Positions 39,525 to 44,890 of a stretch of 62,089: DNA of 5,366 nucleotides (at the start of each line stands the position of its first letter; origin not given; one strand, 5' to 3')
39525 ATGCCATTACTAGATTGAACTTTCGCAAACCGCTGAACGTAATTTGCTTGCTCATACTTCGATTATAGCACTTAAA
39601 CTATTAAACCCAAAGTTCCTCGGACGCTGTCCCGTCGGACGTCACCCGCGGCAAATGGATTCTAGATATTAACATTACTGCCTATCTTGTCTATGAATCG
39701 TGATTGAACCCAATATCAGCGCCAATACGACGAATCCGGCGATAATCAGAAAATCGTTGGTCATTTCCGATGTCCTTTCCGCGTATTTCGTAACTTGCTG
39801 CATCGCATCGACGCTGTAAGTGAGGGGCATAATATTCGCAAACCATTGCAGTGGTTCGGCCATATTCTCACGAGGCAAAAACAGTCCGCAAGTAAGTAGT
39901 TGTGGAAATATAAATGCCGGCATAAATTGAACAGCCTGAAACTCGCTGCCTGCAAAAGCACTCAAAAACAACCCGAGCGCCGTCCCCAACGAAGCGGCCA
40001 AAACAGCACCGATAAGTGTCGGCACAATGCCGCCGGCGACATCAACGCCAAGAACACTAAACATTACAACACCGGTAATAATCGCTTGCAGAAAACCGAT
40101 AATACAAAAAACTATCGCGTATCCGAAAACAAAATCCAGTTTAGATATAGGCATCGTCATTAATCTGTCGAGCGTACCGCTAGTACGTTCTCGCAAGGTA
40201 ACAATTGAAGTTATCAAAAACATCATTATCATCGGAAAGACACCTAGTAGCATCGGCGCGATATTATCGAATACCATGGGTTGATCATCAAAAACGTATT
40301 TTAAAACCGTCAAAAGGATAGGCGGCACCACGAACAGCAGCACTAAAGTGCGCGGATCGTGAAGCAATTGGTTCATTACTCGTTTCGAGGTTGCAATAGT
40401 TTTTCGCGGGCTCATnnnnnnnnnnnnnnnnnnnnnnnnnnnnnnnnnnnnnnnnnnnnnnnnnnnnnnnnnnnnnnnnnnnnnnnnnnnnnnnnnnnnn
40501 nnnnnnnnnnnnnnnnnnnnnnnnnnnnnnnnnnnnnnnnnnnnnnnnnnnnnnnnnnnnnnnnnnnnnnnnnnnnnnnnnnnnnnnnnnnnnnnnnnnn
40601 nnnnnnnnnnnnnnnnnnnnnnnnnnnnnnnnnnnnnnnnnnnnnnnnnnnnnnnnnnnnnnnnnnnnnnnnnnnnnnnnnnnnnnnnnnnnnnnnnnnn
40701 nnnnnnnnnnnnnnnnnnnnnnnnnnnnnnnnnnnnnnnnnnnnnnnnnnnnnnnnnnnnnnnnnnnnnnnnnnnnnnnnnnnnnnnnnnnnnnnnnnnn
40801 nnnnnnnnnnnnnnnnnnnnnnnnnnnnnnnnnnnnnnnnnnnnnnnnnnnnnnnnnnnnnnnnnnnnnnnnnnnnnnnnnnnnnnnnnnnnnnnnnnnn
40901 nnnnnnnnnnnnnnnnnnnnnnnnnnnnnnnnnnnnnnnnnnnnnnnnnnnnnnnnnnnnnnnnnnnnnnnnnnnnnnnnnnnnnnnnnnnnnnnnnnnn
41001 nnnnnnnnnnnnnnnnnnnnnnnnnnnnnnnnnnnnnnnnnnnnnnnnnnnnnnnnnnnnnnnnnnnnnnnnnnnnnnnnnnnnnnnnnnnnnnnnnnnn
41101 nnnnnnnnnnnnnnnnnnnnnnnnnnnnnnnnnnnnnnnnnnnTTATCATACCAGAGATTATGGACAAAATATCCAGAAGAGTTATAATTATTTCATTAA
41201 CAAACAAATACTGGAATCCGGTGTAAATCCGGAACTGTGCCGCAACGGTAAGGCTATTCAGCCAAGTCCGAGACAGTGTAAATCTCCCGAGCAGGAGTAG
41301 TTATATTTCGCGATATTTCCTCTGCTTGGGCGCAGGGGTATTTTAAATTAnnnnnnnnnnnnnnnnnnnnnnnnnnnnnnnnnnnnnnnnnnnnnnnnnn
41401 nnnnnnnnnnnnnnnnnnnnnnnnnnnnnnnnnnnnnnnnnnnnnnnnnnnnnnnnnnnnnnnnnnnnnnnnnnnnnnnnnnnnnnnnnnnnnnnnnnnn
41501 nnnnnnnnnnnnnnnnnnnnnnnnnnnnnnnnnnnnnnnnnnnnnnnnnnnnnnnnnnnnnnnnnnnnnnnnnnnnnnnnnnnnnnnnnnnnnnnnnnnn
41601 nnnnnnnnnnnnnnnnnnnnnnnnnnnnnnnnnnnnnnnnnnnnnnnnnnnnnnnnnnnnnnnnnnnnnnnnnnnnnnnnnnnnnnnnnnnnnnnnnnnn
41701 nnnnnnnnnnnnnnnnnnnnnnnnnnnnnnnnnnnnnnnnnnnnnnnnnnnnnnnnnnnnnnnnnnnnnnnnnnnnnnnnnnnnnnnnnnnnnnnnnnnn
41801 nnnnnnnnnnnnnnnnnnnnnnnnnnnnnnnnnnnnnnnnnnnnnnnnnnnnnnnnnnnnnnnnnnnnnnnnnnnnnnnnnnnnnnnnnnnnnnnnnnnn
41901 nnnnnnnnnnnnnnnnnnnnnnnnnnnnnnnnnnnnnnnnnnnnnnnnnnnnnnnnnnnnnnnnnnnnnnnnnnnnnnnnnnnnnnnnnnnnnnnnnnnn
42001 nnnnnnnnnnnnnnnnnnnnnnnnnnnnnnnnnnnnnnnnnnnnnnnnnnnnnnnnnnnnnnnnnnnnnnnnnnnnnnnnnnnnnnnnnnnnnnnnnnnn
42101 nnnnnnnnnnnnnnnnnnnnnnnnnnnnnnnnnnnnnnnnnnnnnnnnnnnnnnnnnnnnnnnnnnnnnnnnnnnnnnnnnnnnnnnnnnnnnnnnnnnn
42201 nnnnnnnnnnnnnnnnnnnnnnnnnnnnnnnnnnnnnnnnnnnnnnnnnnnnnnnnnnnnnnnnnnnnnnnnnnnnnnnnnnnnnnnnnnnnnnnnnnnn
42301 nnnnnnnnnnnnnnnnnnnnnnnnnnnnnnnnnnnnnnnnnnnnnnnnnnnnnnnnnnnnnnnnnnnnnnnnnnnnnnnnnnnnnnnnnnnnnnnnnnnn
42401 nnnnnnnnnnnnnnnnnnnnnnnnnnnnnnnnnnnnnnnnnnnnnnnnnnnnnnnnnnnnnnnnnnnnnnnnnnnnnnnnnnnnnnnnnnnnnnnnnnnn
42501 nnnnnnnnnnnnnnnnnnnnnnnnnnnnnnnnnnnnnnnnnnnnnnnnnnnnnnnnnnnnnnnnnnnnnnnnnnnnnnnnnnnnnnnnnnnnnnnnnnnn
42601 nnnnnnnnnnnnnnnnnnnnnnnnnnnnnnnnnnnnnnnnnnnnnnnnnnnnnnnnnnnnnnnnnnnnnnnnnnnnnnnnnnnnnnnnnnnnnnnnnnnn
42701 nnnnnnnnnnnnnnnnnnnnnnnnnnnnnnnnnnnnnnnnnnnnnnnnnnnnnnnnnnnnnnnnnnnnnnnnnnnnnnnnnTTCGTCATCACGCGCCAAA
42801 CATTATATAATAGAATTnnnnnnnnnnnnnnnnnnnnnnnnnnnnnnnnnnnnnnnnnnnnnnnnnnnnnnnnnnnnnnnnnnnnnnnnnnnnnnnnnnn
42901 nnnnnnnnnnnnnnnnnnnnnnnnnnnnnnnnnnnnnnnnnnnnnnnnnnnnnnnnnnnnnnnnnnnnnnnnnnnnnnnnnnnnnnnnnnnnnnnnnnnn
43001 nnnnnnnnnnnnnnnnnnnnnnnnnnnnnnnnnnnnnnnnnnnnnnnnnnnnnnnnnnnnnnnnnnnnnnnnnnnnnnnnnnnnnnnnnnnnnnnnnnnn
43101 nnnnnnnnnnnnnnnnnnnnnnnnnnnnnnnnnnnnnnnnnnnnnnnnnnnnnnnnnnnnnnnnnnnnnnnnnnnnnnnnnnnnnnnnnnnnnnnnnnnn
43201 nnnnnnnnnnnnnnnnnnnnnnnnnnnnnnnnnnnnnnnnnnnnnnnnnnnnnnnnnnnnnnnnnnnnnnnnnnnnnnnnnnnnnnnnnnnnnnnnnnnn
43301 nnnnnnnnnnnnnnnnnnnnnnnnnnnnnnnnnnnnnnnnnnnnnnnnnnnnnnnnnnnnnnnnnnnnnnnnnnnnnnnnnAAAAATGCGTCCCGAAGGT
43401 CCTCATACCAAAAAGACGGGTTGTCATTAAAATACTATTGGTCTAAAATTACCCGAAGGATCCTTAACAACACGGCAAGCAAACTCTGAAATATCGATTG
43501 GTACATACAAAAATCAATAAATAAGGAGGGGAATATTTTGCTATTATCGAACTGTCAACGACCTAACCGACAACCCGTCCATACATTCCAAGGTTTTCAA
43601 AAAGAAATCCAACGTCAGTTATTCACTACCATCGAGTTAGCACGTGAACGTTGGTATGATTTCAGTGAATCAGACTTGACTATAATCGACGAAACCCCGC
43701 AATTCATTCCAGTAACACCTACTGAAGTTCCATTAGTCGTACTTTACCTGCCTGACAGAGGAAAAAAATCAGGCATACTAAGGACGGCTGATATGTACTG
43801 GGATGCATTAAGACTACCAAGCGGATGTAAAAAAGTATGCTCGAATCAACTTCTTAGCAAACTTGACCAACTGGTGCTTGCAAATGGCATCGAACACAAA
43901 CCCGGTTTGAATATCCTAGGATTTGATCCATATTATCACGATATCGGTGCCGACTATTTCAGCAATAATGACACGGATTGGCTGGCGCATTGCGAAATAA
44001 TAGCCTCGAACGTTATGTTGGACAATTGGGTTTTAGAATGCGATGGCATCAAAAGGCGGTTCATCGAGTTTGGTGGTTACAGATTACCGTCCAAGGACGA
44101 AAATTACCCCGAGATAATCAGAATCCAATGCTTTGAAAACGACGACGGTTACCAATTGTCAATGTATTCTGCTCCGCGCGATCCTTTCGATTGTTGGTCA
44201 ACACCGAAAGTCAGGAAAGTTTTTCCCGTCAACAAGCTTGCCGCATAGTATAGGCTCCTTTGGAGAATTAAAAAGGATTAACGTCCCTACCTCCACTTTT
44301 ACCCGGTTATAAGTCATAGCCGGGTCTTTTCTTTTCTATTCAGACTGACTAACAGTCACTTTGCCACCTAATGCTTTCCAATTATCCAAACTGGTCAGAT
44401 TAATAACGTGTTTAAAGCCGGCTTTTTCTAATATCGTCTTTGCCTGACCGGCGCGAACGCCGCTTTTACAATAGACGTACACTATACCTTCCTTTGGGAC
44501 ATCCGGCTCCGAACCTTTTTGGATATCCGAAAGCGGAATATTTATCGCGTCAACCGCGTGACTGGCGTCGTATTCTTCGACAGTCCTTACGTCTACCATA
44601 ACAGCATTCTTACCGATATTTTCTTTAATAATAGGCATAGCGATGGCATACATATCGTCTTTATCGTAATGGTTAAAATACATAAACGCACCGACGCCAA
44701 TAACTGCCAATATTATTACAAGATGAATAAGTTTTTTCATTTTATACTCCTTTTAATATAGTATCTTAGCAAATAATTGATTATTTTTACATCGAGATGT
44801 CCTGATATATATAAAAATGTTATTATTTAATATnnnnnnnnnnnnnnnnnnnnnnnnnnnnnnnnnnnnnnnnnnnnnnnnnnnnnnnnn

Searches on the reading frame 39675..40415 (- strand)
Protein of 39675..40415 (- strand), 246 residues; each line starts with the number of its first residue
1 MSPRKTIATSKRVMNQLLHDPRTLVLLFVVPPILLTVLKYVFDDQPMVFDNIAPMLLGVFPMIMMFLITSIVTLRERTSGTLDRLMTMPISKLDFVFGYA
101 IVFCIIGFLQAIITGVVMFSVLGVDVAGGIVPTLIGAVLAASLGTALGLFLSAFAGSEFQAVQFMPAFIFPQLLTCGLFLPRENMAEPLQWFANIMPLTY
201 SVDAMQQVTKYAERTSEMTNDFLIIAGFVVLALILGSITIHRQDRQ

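Call 34: search_protein_families(library=pfam, max_evalue=0.001, proteins=[window:39675-40415:-])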
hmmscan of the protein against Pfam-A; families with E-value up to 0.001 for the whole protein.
window:39675-40415:- (246 aa): 4 families
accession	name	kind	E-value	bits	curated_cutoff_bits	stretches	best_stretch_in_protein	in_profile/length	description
PF01061.29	ABC2_membrane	-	1.7e-32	113.1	26.9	1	7-207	4-208/211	ABC-2 type transporter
PF12698.13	ABC2_membrane_3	-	2.1e-25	90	31.6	1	50-237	158-346/347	ABC-2 family transporter protein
PF12679.13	ABC2_membrane_2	-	1.3e-07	31.7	27.2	1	52-236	73-265/283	ABC-2 family transporter protein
PF12730.13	ABC2_membrane_4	-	2.8e-06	27.9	27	1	26-174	21-171/179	ABC-2 family transporter protein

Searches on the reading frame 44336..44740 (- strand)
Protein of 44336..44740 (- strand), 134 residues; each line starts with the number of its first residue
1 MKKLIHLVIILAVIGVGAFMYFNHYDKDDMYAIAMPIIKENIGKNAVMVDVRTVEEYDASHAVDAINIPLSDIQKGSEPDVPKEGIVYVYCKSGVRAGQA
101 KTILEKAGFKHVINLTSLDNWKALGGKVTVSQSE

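Call 34: search_protein_families(library=pfam, max_evalue=0.001, proteins=[window:44336-44740:-])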
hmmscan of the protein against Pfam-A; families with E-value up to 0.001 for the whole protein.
window:44336-44740:- (134 aa): 1 family
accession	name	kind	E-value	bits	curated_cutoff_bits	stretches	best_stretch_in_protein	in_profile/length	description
PF00581.25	Rhodanese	-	1.5e-13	51.5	22.2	1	39-122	6-100/102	Rhodanese-like domain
